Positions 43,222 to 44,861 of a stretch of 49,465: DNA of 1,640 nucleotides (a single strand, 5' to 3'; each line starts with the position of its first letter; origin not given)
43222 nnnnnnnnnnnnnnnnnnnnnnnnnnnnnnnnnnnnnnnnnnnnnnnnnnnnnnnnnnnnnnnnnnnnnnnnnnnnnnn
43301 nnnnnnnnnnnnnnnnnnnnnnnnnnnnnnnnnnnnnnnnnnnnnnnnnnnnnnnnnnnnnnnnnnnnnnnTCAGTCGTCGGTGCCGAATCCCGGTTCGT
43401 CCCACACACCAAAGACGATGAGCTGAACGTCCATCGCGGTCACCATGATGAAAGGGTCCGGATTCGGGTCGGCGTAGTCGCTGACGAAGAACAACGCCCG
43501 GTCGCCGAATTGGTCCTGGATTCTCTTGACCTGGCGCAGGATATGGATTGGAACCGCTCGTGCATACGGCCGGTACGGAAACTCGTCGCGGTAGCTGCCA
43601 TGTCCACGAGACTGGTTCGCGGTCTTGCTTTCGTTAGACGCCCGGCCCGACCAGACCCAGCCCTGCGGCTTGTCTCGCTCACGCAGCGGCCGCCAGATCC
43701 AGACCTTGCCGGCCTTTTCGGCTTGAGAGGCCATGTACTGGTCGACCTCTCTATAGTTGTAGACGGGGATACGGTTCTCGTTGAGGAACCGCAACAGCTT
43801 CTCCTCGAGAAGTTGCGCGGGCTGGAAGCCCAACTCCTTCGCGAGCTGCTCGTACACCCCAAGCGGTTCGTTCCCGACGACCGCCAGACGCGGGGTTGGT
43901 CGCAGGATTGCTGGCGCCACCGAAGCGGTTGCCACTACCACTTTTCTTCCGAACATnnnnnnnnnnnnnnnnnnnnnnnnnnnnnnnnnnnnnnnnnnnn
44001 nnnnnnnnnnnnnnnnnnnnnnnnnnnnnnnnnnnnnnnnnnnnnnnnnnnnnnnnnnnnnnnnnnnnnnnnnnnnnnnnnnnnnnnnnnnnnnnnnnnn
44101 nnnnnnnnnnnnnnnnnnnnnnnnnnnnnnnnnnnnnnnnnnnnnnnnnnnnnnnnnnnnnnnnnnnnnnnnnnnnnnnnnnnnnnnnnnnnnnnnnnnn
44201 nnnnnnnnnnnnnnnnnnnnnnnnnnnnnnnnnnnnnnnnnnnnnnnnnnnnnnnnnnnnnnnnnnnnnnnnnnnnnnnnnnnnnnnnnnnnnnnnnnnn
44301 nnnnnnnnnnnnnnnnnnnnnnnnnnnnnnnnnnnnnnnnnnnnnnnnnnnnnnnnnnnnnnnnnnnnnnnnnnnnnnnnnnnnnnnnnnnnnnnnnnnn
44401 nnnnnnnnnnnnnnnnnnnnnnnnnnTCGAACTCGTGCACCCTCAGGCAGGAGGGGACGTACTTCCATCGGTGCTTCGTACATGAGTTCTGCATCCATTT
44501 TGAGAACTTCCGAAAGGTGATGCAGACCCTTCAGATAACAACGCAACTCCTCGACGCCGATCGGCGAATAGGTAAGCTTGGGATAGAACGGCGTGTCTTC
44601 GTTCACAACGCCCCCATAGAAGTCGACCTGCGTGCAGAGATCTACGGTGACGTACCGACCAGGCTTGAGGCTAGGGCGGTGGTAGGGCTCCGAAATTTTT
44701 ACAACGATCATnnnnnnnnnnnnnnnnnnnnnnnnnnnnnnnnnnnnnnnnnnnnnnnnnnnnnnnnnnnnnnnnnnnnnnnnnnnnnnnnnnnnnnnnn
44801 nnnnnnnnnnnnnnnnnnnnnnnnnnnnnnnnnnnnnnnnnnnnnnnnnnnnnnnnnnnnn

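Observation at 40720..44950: tRNA-Gln-adjacent accessory block made of repeating [RHH >][< unknown gene][small ORF >] units, with no recognisable recombinase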

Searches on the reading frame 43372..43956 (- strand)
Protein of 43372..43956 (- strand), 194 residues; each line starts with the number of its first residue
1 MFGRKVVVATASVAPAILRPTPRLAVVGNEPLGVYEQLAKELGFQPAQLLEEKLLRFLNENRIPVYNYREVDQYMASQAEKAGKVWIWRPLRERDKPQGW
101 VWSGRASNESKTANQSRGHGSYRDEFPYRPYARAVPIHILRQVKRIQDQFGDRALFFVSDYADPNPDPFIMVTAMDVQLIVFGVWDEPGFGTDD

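Call 6: search_protein_families(library=pfam, max_evalue=1, proteins=[window:43372-43956:-])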
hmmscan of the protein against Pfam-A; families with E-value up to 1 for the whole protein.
window:43372-43956:- (194 aa): 0 families

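Call 11: search_protein_families(library=padloc, max_evalue=1, proteins=[window:43372-43956:-])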
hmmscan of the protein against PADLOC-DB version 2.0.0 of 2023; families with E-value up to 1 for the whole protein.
window:43372-43956:- (194 aa): 0 families

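Call 12: search_protein_families(library=phrogs, max_evalue=1, proteins=[window:43372-43956:-])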
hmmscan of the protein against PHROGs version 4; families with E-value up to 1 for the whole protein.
window:43372-43956:- (194 aa): 2 families
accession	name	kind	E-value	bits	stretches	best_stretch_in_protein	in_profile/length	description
phrog_33257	-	unknown function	0.18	12.9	1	44-77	27-60/69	-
phrog_10835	-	unknown function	0.55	11.6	0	86-108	13-33/56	-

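Call 26: find_homologous_proteins(query=window:43372-43956:-, max_evalue=0.01)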
Query window:43372-43956:- (194 aa): 160 proteins with E <= 0.01 among 294 candidates; the best 120 are listed.
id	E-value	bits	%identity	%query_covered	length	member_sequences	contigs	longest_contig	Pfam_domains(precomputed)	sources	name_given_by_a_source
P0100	3.9e-128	443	100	100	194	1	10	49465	-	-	-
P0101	5.2e-92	325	71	100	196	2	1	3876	-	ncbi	-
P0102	1.1e-78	282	66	99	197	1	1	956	-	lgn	-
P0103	2.4e-78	281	66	99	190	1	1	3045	-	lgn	-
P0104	7.7e-77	276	65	99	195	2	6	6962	-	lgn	-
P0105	1.1e-75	272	66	99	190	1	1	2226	-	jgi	jgi:hypothetical protein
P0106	4.1e-75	270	66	100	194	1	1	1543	-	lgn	-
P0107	8.8e-75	269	64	98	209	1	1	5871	-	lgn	-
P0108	1.9e-74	268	64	99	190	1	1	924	-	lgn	-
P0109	2.1e-74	268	65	99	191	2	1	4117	-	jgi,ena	-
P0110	4.4e-74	267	66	91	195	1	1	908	-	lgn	-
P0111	2.2e-73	264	63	99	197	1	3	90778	-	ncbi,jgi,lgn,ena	-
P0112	9.8e-73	262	63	99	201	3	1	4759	-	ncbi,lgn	-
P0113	4.0e-72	260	63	99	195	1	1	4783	-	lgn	-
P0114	3.0e-71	257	63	92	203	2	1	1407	-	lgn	-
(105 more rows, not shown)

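Call 28: find_encoding_contigs(protein=P0111, flank=5000, max_places=3)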
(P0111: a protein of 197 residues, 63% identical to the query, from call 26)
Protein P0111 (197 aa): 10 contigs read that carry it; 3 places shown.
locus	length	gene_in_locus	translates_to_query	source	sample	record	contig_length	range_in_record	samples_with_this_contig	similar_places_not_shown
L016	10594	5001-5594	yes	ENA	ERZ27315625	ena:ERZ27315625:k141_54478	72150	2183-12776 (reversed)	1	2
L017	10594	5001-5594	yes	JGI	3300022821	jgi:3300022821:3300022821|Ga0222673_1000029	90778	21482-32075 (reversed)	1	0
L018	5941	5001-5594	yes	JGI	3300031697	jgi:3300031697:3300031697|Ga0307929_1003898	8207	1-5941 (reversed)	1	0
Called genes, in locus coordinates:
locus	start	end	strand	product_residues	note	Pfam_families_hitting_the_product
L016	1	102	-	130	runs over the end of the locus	PF01741:MscL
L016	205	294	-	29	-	-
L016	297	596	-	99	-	-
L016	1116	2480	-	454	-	PF14388:DUF4419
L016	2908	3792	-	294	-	PF00892:EamA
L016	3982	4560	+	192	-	PF10706:Aminoglyc_resit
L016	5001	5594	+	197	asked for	-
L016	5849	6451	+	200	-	-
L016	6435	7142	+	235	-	PF13529:Peptidase_C39_2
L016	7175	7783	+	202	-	PF01551:Peptidase_M23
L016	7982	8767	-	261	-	PF01978:TrmB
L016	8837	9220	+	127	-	PF11750:DUF3307 (weak)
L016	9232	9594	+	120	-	-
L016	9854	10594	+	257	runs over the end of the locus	PF00300:His_Phos_1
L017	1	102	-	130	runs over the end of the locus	PF01741:MscL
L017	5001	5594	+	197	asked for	-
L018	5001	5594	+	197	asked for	-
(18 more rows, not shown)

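Call 43: search_protein_families(library=ncbifam, max_evalue=1, proteins=[window:43372-43956:-])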
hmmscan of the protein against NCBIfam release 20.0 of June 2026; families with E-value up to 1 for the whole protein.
window:43372-43956:- (194 aa): 0 families

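Call 55: search_solved_structures(query=A4, max_evalue=10)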
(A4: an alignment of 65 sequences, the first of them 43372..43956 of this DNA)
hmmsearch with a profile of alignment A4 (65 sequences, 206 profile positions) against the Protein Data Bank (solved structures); distinct sequences matched with E-value up to 10: 6.
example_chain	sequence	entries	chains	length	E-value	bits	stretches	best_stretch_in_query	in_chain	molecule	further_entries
8k8h_A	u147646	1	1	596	0.68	12.9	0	84-118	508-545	Lymphocyte antigen 75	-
8hbc_A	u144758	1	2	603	0.72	12.8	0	84-118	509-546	Lymphocyte antigen 75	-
6fyh_A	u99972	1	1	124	1.1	12.2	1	77-113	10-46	E3 ubiquitin-protein ligase HUWE1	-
9rd5_H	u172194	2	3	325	2.5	11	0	58-96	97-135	Core-binding (CB) domain-containing protein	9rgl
7jpt_A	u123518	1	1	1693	6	9.8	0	84-117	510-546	Lymphocyte antigen 75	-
7jpu_A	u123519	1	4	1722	6.4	9.7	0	84-117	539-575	Lymphocyte antigen 75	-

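Call 59: predict_structure(alignment_id=A4)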
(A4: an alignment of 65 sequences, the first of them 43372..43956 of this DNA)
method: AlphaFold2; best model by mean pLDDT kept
length: 194 residues; sequences in the alignment: 65
mean_pLDDT: 90.8   pTM: 0.85
mean pLDDT of the five models: 90.8, 89.8, 89.7, 89.1, 88.9
residues with pLDDT >= 90: 148; 70-90: 28; 50-70: 17; < 50: 1
segments of 3 or more residues with pLDDT < 50: none
pLDDT, mean of each block of 10 residues (from residue 1): 75 87 97 97 97 98 98 94 93 95 86 74 95 94 98 97 83 98 84 54
secondary structure, 60 per line:
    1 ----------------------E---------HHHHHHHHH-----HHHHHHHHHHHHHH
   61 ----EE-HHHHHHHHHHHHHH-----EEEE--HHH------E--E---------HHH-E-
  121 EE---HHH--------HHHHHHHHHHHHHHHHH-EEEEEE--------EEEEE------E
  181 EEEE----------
elements in order: H33-41 H47-60 H68-81 E87-90 H137-153 E155-160 E169-173 E180-184

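Call 63: fold_search(model_id=the predicted structure, library=pdb)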
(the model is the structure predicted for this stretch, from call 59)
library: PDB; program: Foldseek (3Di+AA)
matches with E <= 10: 189; with E <= 0.001: 0
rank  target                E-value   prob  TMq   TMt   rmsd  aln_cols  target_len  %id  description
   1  8jmy_B                1.1e+00  0.03  0.11  0.15   7.0        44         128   16  Crystal structure of Rv2186c in Mycobacterium tuberculosis (released 2024-06-12)
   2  4lmg_D                1.2e+00  0.03  0.11  0.15  11.2        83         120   13  Crystal structure of AFT2 in complex with DNA (released 2014-03-05)
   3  5hw3                  1.4e+00  0.03  0.11  0.09   6.2        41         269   20  Crystal structure of a beta lactamase from Burkholderia vietnamiensis (released 2016-02-10)
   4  8iha_A                1.4e+00  0.03  0.11  0.15   7.2        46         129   15  Polyketone cyclase Rv2186c in Mycobacterium tuberculosis H37Rv (released 2024-03-06)
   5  8gxk_C                1.6e+00  0.06  0.17  0.17   4.7        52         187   25  Pseudomonas jinjuensis N-acetyltransferase (released 2022-10-12)
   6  6d72_C                1.6e+00  0.03  0.14  0.15  10.8        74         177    9  Crystal structure of spermidine/spermine N-acetyltransferase SpeG from Yersinia pestis in complex with calcium ions. (released 2018-05-16)
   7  8hwi_B                1.7e+00  0.06  0.20  0.21  13.0       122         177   16  Bacterial STING from Larkinella arboricola in complex with 3'3'-c-di-GMP (released 2024-01-03)
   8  6cx8_A                1.7e+00  0.03  0.14  0.15   7.8        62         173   11  Crystal structure of spermidine/spermine N-acetyltransferase SpeG from Vibrio cholerae in complex with manganese ions. (released 2018-04-18)
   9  4ri1_C                1.9e+00  0.04  0.15  0.16   5.2        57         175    9  Crystal structure of Helicobacter pylori pseudaminic acid biosynthesis N -acetyltransferase PseH complex with acetyl-c (released 2015-04-01)
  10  6dau_D                1.9e+00  0.03  0.14  0.15   5.1        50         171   14  Crystal structure of E33Q and E41Q mutant forms of the spermidine/spermine N-acetyltransferase SpeG from Vibrio choler (released 2018-07-04)
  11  3wr7_A                2.0e+00  0.04  0.15  0.16   6.3        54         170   13  Crystal Structure of Spermidine Acetyltransferase from Escherichia coli (released 2015-09-02)
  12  6dau_C                2.0e+00  0.04  0.12  0.13   3.7        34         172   15  Crystal structure of E33Q and E41Q mutant forms of the spermidine/spermine N-acetyltransferase SpeG from Vibrio choler (released 2018-07-04)
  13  9q8z_B                2.0e+00  0.02  0.18  0.08  15.2       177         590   11  Human chondroitin sulfate polymerase complex CHSY3-CHPF (released 2025-12-03)
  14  6cx8_B                2.1e+00  0.03  0.14  0.15   5.3        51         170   12  Crystal structure of spermidine/spermine N-acetyltransferase SpeG from Vibrio cholerae in complex with manganese ions. (released 2018-04-18)
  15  2q7b                  2.2e+00  0.06  0.17  0.19   8.1        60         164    8  Crystal structure of acetyltransferase (NP_689019.1) from Streptococcus agalactiae 2603 at 2.00 A resolution (released 2007-06-26)
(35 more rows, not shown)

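Call 73: fold_search(model_id=the predicted structure, library=viral)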
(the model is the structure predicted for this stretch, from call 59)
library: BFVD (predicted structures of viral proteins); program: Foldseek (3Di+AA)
matches with E <= 10: 308; with E <= 0.001: 0
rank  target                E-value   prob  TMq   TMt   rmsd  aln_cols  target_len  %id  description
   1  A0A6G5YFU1            3.1e-01  0.06  0.12  0.18  11.8        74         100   12  (no name in the UniProt tables at hand)
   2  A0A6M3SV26            7.3e-01  0.10  0.16  0.27  13.4        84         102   14  (no name in the UniProt tables at hand)
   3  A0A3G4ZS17            7.8e-01  0.02  0.14  0.11  27.1       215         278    9  Uncharacterized protein [Edafosvirus sp.]
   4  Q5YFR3                9.4e-01  0.08  0.16  0.21   5.7        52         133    8  Uncharacterized protein [Singapore grouper iridovirus]
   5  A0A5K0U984            9.4e-01  0.08  0.20  0.06  14.6       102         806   14  Uncharacterized protein [Yasminevirus sp. GU-2018]
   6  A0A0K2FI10            9.4e-01  0.06  0.20  0.17  15.8       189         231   13  Uncharacterized protein [Achromobacter phage phiAxp-2]
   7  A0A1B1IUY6            9.9e-01  0.08  0.17  0.24  12.7        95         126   10  (no name in the UniProt tables at hand)
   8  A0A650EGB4            1.1e+00  0.03  0.15  0.13  18.7       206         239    9  (no name in the UniProt tables at hand)
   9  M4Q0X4                1.3e+00  0.04  0.17  0.14  22.1       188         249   14  (no name in the UniProt tables at hand)
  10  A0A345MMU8            1.5e+00  0.07  0.17  0.31   7.5        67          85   16  (no name in the UniProt tables at hand)
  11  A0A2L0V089            1.6e+00  0.06  0.11  0.27  11.5        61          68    5  Uncharacterized protein [Agrobacterium phage Atu_ph07]
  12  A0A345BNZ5            1.6e+00  0.03  0.16  0.07  17.1       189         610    8  Membrane protein [crAssphage sp. isolate ctcc615]
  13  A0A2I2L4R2            1.7e+00  0.02  0.18  0.15  19.9       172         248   12  Uncharacterized protein [Orpheovirus IHUMI-LCC2]
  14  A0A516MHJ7            1.8e+00  0.10  0.18  0.37  11.1        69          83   12  (no name in the UniProt tables at hand)
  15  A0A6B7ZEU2            1.8e+00  0.04  0.12  0.21   9.2        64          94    9  Uncharacterized protein [Klebsiella phage N1M2]
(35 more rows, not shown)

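Call 89: find_encoding_contigs(protein=P0101, flank=5000, max_places=4)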
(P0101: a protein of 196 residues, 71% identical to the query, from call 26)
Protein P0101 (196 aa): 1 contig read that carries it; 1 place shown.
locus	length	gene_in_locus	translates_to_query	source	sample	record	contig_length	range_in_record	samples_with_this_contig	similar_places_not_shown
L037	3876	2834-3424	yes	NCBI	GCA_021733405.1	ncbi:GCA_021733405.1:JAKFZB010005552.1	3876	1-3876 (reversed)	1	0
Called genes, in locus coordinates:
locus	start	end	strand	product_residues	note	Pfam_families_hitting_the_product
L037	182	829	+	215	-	-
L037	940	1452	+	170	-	-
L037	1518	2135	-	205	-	PF00300:His_Phos_1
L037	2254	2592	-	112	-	-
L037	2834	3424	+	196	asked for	-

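Call 91: find_related_loci(query=A4, collection=viral_contigs, flank=5000)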
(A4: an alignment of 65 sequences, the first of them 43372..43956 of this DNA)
Query A4 (194 aa) in viral_contigs; peptide patterns used: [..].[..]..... (x = any residue, [..] = any of these).
44 stretches matched a pattern; 3 encode a relative of the query (tblastn E <= 1e-3); 3 distinct loci.
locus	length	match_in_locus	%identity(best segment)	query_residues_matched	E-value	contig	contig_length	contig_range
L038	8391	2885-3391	42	18-190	4e-42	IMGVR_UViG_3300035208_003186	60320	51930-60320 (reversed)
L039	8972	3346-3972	32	1-190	6e-23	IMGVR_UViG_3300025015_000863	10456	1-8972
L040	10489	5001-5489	32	32-190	9e-19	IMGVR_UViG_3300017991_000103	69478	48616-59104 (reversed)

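Call 95: search_protein_families(library=phrogs, max_evalue=0.00001, proteins=[L040:4854-5498:+, L040:5525-6529:+, L040:6499-7800:+, L040:7779-8561:+, L040:8561-9967:+, L040:3101-4051:+, L038:659-2005:+, L038:2756-3394:+, L038:3373-4059:+, L038:5688-6935:+])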
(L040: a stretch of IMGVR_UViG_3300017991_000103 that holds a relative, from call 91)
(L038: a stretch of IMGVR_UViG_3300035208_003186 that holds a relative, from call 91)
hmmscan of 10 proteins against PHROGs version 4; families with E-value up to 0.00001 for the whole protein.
L040:4854-5498:+ (214 aa): 0 families

L040:5525-6529:+ (334 aa): 2 families
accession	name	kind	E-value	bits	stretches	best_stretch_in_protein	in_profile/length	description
phrog_947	-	DNA, RNA and nucleotide metabolism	1e-36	127.7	1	2-310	8-331/368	DNA polymerase processivity factor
phrog_6615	-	DNA, RNA and nucleotide metabolism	6.3e-08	33.5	0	215-311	69-173/214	DNA polymerase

L040:6499-7800:+ (433 aa): 1 family
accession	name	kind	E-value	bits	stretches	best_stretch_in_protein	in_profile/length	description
phrog_17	-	DNA, RNA and nucleotide metabolism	2.5e-25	89.7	1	43-426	463-828/1445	DNA polymerase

L040:7779-8561:+ (260 aa): 2 families
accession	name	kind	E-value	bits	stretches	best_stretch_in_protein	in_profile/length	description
phrog_424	-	moron, auxiliary metabolic gene and host takeover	2.6e-32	113.4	1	6-217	144-371/460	phosphoadenosine phosphosulfate reductase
phrog_2302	-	moron, auxiliary metabolic gene and host takeover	4.1e-22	79.6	1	96-179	138-230/381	phosphoadenosine phosphosulfate reductase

L040:8561-9967:+ (468 aa): 6 families
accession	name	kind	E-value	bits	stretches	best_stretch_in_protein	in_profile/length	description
phrog_17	-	DNA, RNA and nucleotide metabolism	4.1e-63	214.9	1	7-464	834-1234/1445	DNA polymerase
phrog_2573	-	DNA, RNA and nucleotide metabolism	9.8e-24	85.1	2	324-447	118-264/336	DNA polymerase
phrog_12241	-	DNA, RNA and nucleotide metabolism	2.1e-14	54.3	1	20-176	325-500/502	DNA polymerase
phrog_5995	-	DNA, RNA and nucleotide metabolism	3.2e-14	54.1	1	331-431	32-143/236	DNA polymerase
phrog_10285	-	DNA, RNA and nucleotide metabolism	3.9e-09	37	1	152-256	19-118/321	DNA polymerase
phrog_15971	-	DNA, RNA and nucleotide metabolism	4e-08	33.8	0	13-205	7-179/376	DNA polymerase I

L040:3101-4051:+ (316 aa): 2 families
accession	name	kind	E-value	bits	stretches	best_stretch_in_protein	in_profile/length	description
phrog_887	-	moron, auxiliary metabolic gene and host takeover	5.1e-49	168.5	1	12-201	50-236/509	queuine tRNA-ribosyltransferase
phrog_7068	-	moron, auxiliary metabolic gene and host takeover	4.8e-17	63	1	14-178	22-179/346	queuine tRNA-ribosyltransferase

L038:659-2005:+ (448 aa): 1 family
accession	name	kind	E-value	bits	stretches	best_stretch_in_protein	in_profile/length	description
phrog_114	-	DNA, RNA and nucleotide metabolism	3.8e-87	294.3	1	12-448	87-501/634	ATP-dependent DNA ligase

L038:2756-3394:+ (212 aa): 0 families

L038:3373-4059:+ (228 aa): 0 families

L038:5688-6935:+ (415 aa): 1 family
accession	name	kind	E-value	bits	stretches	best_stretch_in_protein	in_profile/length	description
phrog_448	-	other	3.3e-17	63.5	1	176-401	186-440/500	nicotinamide phosphoribosyl transferase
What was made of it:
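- On Prophage remnant: The 194-aa family occurs in viral contigs (calls 91, 95).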

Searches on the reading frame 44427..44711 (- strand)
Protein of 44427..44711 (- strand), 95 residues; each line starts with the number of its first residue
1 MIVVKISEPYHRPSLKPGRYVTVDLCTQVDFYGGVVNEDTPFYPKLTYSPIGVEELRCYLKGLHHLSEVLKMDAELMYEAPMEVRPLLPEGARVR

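Call 61: search_protein_representatives(protein=window:44427-44711:-)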
Query: 95 residues. Proteins with E-value up to 0.001 (for the whole library): 5; up to 1e-10: 3; up to 1e-30: 0. The best 5 are listed.
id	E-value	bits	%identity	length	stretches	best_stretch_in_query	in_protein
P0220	1.3e-21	92.8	53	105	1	2-88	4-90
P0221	1.0e-19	86.7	53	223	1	2-88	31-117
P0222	2.6e-12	63.0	42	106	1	3-88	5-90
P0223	3.3e-07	46.6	35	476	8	61-94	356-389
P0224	5.1e-05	39.6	40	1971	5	46-76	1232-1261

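Call 80: search_protein_families(library=pfam, max_evalue=0.01, proteins=[P0221, P0220])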
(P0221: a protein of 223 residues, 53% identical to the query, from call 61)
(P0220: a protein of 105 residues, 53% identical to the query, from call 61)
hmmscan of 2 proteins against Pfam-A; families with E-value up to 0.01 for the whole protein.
P0221 (223 aa): 0 families

P0220 (105 aa): 0 families
